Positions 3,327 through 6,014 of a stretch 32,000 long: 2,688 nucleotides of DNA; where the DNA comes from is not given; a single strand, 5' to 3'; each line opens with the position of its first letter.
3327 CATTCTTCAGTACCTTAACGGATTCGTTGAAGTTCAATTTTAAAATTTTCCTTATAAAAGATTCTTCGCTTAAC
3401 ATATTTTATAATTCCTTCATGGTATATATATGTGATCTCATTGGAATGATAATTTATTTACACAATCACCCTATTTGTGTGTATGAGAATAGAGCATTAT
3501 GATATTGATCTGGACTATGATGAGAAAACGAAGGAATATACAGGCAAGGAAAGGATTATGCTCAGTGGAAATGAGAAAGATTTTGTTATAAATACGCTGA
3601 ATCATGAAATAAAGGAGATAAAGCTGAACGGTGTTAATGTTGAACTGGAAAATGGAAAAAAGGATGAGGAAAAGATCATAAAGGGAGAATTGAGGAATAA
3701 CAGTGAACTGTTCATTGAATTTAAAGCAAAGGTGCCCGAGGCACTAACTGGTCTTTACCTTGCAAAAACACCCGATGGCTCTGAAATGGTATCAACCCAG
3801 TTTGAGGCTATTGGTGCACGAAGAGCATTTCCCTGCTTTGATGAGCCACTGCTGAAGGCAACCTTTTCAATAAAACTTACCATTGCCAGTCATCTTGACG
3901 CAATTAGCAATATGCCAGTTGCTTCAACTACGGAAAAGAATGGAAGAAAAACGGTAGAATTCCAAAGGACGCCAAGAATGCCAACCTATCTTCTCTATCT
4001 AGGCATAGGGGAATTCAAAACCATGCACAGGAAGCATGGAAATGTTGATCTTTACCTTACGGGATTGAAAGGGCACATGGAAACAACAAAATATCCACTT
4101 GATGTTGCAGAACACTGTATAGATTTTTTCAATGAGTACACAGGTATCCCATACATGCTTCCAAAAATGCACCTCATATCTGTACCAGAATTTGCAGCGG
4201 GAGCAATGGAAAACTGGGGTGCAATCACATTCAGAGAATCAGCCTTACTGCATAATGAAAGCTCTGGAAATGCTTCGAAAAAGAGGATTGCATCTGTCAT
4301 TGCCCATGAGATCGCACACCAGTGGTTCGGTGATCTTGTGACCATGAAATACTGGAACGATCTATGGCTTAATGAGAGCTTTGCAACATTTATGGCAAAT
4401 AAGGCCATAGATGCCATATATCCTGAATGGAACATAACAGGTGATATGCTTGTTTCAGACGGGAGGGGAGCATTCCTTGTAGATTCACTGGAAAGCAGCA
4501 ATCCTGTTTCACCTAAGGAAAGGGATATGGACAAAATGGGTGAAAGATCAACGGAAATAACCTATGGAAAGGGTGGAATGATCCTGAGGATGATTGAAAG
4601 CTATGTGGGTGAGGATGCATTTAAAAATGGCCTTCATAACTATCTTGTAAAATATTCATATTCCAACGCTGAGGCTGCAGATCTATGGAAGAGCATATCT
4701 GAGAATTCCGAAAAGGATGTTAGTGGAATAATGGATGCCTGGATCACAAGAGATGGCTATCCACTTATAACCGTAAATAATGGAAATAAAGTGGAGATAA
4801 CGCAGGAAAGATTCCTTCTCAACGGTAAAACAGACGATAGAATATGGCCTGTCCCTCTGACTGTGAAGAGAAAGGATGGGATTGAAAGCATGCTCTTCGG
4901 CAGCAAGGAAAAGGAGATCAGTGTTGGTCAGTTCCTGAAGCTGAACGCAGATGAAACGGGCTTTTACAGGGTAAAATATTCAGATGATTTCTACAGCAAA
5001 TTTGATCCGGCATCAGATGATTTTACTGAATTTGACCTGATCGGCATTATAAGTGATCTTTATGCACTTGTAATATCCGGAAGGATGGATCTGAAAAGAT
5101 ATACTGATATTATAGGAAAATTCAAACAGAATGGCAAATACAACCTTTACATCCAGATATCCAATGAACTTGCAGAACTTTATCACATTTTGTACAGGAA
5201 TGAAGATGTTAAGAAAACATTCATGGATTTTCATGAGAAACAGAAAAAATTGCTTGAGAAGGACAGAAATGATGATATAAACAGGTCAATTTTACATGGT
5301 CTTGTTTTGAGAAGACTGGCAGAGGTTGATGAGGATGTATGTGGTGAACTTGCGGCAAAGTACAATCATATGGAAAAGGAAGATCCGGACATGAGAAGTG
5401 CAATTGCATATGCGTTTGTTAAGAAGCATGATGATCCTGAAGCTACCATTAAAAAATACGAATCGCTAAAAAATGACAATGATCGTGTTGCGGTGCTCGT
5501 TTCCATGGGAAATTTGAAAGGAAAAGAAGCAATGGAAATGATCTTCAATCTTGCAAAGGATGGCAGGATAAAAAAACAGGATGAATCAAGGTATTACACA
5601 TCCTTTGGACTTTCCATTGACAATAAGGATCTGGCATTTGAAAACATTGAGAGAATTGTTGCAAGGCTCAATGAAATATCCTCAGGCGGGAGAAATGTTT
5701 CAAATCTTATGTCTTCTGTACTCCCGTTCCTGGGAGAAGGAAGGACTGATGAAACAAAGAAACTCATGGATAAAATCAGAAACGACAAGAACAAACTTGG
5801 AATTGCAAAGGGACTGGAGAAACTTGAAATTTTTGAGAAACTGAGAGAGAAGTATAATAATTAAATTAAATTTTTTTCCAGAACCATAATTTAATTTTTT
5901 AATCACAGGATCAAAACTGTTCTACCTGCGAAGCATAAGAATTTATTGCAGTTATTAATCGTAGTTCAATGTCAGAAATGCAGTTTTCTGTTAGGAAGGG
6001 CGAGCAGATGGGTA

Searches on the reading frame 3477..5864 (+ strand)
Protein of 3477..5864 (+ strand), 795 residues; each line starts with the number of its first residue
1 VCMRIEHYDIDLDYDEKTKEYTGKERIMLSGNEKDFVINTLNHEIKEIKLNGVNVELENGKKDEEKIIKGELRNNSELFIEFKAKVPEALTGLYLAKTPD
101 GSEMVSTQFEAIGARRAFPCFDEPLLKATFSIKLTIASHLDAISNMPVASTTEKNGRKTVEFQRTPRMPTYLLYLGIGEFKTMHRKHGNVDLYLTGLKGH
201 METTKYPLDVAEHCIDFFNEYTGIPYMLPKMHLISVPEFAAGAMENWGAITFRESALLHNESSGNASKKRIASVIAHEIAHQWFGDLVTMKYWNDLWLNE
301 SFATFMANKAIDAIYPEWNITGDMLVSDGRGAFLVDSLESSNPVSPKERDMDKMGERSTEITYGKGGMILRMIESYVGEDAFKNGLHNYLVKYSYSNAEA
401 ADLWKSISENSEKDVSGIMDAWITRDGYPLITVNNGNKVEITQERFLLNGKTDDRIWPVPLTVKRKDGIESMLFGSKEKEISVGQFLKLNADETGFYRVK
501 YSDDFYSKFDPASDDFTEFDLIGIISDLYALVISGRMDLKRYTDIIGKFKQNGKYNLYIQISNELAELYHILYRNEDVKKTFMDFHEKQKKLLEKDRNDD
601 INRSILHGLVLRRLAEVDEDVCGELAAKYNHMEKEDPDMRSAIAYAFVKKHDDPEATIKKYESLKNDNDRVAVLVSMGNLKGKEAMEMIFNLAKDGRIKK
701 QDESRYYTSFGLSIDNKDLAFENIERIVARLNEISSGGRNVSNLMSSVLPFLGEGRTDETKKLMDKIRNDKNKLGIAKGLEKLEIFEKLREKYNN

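Call 23: search_protein_families(library=pfam, proteins=[window:3477-5864:+], max_evalue=0.001)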
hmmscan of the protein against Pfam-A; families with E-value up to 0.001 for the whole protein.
window:3477-5864:+ (795 aa): 3 families
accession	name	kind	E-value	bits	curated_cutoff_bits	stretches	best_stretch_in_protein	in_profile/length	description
PF01433.26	Peptidase_M1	-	1.5e-72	244.2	27.7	1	206-422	1-218/218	Peptidase family M1 domain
PF17900.6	Peptidase_M1_N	-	5e-38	131.5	25.8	1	6-172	3-186/186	Peptidase M1 N-terminal domain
PF11838.14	ERAP1_C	-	9.4e-29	101.3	38.2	1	486-781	1-314/318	ERAP1-like C-terminal domain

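Call 40: search_solved_structures(query=window:3477-5864:+, max_evalue=1e-20)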
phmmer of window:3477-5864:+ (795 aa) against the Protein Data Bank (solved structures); distinct sequences matched with E-value up to 1e-20: 109 (the best 60 are shown).
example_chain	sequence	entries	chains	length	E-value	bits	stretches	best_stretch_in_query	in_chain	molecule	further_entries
1z1w_A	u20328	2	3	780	1.2e-179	602.4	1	3-792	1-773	Tricorn protease interacting factor F3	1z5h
3q7j_A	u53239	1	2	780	2.3e-179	601.5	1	3-792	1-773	Tricorn protease-interacting factor F3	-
8sw0_A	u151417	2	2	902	7.1e-94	318.8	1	74-655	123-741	Puromycin-sensitive aminopeptidase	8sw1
9o5k_G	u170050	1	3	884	8.4e-94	318.5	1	74-655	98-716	Puromycin-sensitive aminopeptidase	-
7z28_A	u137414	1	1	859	1.2e-93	318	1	82-772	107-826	Endoplasmic reticulum aminopeptidase 1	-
6t6r_A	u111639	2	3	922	5.4e-93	315.9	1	80-773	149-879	Endoplasmic reticulum aminopeptidase 1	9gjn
9gjs_A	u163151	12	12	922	7.2e-93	315.5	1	80-773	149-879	Endoplasmic reticulum aminopeptidase 1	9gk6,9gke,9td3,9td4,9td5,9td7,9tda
6q4r_A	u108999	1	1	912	1.5e-92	314.4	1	82-772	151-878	Endoplasmic reticulum aminopeptidase 1,Endoplasmic reticulum aminopeptidase 1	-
6m8p_A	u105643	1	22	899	2.3e-92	313.8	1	82-772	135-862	Endoplasmic reticulum aminopeptidase 1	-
6ryf_A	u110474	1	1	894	1e-88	301.7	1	82-426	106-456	Endoplasmic reticulum aminopeptidase 1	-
2yd0_A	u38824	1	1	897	1e-88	301.7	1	82-426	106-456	ENDOPLASMIC RETICULUM AMINOPEPTIDASE 1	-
6rqx_A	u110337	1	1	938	1.2e-88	301.4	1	82-426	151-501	Endoplasmic reticulum aminopeptidase 1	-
3qnf_A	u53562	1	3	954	1.3e-88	301.3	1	82-426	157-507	Endoplasmic reticulum aminopeptidase 1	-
3mdj_A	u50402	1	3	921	1.4e-88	301.3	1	82-426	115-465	Endoplasmic reticulum aminopeptidase 1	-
6mgq_A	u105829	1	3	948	1.5e-88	301.2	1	82-426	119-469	Endoplasmic reticulum aminopeptidase 1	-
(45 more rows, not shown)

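Call 89: search_protein_families(library=ncbifam, proteins=[L257:12291-12452:-, L261:1996-2778:+, L263:1476-2036:+], max_evalue=0.01)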
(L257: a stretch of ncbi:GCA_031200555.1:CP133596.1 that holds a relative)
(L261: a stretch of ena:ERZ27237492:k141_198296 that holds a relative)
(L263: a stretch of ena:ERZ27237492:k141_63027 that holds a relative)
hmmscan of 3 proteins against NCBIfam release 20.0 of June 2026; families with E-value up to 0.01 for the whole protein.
L257:12291-12452:- (53 aa): 2 families
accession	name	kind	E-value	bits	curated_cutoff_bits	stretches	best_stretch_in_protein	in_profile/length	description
TIGR01439.1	lp_hng_hel_AbrB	domain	3.2e-07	30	28.3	1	19-52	9-43/44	transcriptional regulator, AbrB family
TIGR02609.1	doc_partner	hypoth_equivalog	0.00015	22.1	55.9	1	10-50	2-42/74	putative addiction module antidote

L261:1996-2778:+ (260 aa): 4 families
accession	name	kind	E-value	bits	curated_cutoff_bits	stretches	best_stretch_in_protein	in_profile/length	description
TIGR01884.1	cas_HTH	subfamily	2.7e-08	33.4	60.2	1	15-153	3-149/202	CRISPR-associated CARF protein Csa3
NF051475.1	TransRegHFX_2341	equivalog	2.5e-07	30.5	500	1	12-136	2-141/299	HFX_2341 family transcriptional regulator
TIGR02672.2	cas_csm6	equivalog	0.0015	17.6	150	1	38-129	48-140/433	type III-A CRISPR-associated CARF protein Csm6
NF006374.0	PRK08605.1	subfamily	0.0021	17.2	356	1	50-138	188-273/332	D-lactate dehydrogenase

L263:1476-2036:+ (186 aa): 0 families
